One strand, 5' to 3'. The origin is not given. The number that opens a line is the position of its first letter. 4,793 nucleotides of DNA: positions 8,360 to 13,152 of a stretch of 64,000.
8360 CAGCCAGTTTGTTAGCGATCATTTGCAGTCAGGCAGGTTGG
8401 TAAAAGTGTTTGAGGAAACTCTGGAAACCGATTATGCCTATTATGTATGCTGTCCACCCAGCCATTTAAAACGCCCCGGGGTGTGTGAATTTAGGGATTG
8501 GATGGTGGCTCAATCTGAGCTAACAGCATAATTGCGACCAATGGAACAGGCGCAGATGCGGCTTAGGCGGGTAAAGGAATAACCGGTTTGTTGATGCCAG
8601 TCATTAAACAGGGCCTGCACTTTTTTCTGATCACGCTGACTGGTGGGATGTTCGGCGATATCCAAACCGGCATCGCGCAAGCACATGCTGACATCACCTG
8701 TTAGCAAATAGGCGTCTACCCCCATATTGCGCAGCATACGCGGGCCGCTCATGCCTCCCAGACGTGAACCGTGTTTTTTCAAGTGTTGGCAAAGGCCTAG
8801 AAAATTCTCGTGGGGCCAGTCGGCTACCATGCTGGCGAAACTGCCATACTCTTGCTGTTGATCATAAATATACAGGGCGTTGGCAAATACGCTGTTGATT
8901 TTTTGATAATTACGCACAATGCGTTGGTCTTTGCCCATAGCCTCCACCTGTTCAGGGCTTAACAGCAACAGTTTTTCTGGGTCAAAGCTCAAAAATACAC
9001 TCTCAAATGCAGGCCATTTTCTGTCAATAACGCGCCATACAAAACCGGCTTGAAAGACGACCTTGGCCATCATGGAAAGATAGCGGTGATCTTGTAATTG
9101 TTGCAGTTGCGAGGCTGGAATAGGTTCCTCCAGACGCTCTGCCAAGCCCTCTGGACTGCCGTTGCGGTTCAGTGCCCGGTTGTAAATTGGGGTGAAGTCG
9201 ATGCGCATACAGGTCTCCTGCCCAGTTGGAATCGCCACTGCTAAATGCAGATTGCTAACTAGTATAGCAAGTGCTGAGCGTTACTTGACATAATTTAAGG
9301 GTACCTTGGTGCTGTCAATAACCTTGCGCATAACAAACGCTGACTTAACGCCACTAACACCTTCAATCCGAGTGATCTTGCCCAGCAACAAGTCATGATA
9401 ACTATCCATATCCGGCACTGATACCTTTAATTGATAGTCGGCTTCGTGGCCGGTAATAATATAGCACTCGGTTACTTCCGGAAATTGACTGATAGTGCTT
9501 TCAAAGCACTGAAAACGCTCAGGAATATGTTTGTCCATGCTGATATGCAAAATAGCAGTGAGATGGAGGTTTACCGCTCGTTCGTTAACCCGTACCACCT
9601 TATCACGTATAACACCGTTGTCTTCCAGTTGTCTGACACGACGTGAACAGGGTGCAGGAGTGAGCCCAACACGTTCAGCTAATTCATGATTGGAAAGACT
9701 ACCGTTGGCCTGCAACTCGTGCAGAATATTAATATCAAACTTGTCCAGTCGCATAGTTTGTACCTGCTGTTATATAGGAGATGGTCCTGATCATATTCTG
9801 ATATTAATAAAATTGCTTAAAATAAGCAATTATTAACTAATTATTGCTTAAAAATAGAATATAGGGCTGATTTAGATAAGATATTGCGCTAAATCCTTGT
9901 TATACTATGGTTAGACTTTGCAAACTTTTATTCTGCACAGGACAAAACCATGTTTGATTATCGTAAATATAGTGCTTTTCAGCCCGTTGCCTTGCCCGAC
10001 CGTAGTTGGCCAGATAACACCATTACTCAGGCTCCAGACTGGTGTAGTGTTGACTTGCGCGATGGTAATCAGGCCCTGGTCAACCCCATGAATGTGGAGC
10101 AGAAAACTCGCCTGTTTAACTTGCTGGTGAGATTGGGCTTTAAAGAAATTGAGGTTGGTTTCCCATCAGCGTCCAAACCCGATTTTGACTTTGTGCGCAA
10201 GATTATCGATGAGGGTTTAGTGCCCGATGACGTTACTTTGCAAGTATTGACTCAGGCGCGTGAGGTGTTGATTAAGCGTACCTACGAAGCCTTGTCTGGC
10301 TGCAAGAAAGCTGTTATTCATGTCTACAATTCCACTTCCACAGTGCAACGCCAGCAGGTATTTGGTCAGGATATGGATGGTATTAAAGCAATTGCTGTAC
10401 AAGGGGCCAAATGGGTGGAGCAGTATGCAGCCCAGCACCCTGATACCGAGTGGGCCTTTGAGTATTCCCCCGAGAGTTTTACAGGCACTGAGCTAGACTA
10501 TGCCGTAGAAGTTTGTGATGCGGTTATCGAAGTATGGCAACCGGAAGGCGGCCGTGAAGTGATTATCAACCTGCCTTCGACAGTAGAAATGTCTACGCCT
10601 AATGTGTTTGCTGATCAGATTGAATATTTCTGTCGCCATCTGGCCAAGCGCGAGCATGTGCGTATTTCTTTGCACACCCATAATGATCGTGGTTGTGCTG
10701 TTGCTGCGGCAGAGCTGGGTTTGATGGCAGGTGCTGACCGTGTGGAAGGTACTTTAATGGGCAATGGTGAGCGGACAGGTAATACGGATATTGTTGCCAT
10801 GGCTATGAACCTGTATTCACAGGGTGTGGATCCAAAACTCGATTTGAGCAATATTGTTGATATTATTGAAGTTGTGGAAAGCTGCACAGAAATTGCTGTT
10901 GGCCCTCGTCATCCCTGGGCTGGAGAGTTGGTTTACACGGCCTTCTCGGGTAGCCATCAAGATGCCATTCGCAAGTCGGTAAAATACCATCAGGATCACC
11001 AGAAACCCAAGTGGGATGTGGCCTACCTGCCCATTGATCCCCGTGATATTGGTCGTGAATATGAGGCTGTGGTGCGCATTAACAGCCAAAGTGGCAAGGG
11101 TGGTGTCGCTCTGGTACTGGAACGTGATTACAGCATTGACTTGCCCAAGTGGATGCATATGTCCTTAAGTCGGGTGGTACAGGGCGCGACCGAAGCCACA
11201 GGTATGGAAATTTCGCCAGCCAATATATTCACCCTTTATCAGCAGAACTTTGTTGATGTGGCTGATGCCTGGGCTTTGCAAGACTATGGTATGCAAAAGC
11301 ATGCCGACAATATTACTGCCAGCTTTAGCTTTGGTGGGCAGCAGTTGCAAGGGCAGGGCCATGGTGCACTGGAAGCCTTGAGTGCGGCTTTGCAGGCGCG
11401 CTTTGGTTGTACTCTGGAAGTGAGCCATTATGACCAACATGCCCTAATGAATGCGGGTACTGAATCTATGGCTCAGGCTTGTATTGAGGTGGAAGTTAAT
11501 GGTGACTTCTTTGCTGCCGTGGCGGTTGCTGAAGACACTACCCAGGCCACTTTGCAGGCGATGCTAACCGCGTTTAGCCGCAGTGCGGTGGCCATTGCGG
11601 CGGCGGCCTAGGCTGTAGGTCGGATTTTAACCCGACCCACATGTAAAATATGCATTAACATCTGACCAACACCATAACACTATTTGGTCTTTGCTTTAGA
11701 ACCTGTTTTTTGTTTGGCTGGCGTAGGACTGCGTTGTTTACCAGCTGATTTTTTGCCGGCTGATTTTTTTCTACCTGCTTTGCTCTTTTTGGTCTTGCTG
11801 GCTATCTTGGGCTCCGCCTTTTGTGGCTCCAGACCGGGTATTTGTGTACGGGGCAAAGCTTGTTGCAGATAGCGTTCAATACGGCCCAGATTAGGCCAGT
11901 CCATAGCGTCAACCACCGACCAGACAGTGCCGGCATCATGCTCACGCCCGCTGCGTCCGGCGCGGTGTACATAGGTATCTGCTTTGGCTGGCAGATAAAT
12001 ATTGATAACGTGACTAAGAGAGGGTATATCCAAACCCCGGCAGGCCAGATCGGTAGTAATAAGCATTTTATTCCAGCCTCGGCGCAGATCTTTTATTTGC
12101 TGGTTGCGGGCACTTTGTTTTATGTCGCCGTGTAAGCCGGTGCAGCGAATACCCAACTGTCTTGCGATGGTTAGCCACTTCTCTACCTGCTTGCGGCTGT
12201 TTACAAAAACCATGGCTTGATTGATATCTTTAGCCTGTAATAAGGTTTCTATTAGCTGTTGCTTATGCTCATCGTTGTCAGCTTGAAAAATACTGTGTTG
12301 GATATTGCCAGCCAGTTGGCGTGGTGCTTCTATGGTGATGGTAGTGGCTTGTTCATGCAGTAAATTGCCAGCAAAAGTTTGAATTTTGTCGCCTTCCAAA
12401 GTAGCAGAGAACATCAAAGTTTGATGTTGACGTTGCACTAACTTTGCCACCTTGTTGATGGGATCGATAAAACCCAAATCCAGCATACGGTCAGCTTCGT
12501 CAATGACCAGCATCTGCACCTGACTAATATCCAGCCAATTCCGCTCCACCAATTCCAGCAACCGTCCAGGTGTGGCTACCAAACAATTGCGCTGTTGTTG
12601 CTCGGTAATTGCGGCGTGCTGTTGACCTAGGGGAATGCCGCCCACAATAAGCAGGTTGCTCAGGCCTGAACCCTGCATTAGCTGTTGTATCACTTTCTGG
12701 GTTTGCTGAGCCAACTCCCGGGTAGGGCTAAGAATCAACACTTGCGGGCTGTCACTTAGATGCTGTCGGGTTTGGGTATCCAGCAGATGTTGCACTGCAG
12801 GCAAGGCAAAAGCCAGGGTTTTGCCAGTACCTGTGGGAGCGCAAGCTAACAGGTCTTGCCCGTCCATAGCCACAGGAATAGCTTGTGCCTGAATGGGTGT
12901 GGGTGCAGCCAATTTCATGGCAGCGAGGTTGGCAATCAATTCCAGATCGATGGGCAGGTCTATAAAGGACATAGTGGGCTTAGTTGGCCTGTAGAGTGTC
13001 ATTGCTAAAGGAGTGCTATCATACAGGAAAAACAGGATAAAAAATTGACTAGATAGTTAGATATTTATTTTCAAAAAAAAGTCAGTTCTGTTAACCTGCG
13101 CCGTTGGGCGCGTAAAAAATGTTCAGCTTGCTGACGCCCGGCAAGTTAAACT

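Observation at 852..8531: MttB-family methyltransferase operon with two DMGDH/SARDH-type dehydrogenases and no corrinoid partner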

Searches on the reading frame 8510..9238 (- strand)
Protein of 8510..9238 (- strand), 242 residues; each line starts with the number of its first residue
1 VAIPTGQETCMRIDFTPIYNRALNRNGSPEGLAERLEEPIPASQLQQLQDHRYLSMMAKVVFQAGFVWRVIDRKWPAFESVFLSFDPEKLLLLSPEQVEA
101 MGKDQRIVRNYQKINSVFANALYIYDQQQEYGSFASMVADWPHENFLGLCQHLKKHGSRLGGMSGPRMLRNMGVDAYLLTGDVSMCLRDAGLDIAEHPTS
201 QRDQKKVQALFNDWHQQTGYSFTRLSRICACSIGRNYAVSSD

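Call 4: search_protein_families(library=pfam, proteins=[window:8510-9238:-])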
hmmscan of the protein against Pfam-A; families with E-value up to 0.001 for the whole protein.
window:8510-9238:- (242 aa): 1 family
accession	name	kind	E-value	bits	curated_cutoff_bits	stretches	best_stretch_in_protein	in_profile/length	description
PF03352.18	Adenine_glyco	-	1.3e-15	58.1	25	1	50-140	23-113/177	Methyladenine glycosylase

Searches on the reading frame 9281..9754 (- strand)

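Call 4: search_protein_families(library=pfam, proteins=[window:9281-9754:-])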
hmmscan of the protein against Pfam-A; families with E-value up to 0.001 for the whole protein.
window:9281-9754:- (157 aa): 8 families
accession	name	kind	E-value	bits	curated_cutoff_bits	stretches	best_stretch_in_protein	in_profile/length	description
PF13412.12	HTH_24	-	3.5e-19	68.5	21.9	1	3-50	1-48/48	Winged helix-turn-helix DNA-binding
PF01037.27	AsnC_trans_reg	-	5.7e-19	68.2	25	1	70-143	2-72/73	Lrp/AsnC ligand binding domain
PF13404.12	HTH_AsnC-type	-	7.6e-17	61.3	27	1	3-44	1-42/42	AsnC-type helix-turn-helix domain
PF01047.28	MarR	-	7e-07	29.5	24.6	1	9-50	7-48/59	MarR family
PF13545.12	HTH_Crp_2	-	3.2e-05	24.2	27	1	19-55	22-60/70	Crp-like helix-turn-helix domain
PF12840.13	HTH_20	-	0.0003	21.1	27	1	9-50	8-49/51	Helix-turn-helix domain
PF12802.13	MarR_2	-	0.00065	20.2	27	1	9-50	9-51/61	MarR family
PF22451.2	NirdL-like_HTH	-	0.00088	19.3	27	0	23-50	20-47/47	Siroheme decarboxylase NirDL-like HTH domain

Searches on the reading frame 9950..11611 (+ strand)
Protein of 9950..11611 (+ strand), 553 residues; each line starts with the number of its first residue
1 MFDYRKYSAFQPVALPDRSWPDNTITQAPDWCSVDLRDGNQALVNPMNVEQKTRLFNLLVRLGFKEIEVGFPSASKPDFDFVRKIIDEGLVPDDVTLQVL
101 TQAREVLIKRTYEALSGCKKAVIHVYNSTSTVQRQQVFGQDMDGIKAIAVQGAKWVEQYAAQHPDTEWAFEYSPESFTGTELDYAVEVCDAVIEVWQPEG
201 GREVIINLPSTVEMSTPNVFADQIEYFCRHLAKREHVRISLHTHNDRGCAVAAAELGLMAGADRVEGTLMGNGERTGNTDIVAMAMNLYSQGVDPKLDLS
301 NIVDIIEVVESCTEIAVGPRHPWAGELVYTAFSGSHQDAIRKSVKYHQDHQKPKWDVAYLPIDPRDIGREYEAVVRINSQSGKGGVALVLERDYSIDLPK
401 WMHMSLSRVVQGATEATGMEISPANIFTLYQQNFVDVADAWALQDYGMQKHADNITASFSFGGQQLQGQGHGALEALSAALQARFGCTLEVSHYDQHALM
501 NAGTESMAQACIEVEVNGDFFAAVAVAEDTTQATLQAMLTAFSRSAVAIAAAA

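Call 4: search_protein_families(library=pfam, proteins=[window:9950-11611:+])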
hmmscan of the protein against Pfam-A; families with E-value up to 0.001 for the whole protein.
window:9950-11611:+ (553 aa): 3 families
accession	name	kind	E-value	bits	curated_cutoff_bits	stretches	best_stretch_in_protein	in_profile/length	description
PF00682.25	HMGL-like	-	6.5e-76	255.6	29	1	29-309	2-260/260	HMGL-like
PF22615.1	IPMS_D2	-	2.4e-33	114.7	27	1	326-391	1-66/66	Alpha-isopropylmalate synthase, post-catalytic domain-like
PF08502.15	LeuA_dimer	-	1.1e-12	48.4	24.9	1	421-544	2-129/131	LeuA allosteric (dimerisation) domain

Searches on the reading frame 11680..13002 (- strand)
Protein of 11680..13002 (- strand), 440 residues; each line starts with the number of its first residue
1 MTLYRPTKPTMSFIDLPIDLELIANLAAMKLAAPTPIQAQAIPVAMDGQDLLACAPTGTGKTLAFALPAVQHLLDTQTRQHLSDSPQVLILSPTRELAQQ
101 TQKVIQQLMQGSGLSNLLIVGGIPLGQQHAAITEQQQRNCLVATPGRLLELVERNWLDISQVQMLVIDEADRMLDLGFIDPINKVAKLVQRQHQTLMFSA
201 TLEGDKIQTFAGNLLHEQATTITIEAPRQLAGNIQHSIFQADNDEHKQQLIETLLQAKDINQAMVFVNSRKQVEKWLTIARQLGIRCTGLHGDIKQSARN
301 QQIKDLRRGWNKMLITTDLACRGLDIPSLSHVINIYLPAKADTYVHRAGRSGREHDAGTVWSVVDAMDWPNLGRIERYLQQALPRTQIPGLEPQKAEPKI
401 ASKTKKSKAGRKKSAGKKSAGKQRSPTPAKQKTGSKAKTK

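Call 4: search_protein_families(library=pfam, proteins=[window:11680-13002:-])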
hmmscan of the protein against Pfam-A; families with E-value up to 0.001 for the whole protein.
window:11680-13002:- (440 aa): 4 families
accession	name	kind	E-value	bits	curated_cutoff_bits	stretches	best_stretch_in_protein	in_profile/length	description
PF00270.35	DEAD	-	6e-46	156.7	26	1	35-208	1-165/167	DEAD/DEAH box helicase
PF00271.37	Helicase_C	-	1.4e-28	99.7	23.5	1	248-353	3-108/110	Helicase conserved C-terminal domain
PF04851.21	ResIII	-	3.4e-10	40.5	22.5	1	49-203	24-163/164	Type III restriction enzyme, res subunit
PF13401.12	AAA_22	-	0.0009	20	27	0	51-177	8-99/130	AAA domain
